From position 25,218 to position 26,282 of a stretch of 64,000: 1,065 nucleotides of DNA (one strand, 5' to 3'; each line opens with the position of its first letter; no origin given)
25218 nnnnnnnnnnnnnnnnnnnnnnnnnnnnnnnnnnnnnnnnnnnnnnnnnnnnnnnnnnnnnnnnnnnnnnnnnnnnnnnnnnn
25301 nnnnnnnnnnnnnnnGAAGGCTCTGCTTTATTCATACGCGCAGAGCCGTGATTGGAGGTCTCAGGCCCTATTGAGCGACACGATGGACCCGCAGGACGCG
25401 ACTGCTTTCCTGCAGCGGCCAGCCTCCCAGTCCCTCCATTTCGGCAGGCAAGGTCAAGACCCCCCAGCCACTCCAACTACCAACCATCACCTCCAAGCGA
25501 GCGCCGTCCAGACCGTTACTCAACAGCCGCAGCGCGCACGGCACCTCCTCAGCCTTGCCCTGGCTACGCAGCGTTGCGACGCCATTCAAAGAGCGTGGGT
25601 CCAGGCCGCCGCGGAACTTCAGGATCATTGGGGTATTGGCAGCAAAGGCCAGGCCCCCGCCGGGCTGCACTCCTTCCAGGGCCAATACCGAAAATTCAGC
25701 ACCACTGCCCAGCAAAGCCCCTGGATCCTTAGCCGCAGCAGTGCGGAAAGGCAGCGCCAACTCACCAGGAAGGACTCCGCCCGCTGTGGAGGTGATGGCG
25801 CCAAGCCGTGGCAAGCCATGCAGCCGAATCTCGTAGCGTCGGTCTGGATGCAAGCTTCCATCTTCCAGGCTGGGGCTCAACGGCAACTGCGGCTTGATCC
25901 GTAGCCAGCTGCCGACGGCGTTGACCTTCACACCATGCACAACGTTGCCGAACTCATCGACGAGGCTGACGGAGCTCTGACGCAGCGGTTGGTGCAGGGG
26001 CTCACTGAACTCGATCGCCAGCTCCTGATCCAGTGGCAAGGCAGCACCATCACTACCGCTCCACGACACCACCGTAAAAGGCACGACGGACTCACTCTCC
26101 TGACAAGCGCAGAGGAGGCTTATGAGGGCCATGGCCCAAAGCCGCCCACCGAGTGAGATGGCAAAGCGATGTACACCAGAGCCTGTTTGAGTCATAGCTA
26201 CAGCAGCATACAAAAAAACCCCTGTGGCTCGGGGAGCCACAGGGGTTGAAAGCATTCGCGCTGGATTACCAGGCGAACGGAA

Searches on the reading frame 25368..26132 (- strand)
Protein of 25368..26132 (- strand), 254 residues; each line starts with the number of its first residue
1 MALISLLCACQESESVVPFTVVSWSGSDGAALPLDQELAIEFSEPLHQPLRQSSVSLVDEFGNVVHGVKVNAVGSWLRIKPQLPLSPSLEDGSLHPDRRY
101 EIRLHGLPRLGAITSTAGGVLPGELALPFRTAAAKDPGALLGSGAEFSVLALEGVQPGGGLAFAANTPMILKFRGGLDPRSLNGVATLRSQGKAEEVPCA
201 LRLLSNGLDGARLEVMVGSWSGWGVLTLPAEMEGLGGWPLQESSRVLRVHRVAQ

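Call 7: search_protein_families(library=pfam, proteins=[window:25368-26132:-], max_evalue=1)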
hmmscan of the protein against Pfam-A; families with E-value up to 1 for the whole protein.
window:25368-26132:- (254 aa): 1 family
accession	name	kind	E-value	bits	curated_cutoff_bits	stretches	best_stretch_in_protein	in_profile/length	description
PF13205.12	Big_5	-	0.0014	19.8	23.6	1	17-92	3-71/105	Bacterial Ig-like domain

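Call 8: search_protein_families(library=ncbifam, proteins=[window:25368-26132:-], max_evalue=1)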
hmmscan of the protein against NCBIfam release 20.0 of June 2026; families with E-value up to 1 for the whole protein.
window:25368-26132:- (254 aa): 0 families

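Call 99: search_protein_families(library=phrogs, proteins=[window:25368-26132:-], max_evalue=0.01)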
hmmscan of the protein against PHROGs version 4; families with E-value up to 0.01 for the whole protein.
window:25368-26132:- (254 aa): 0 families
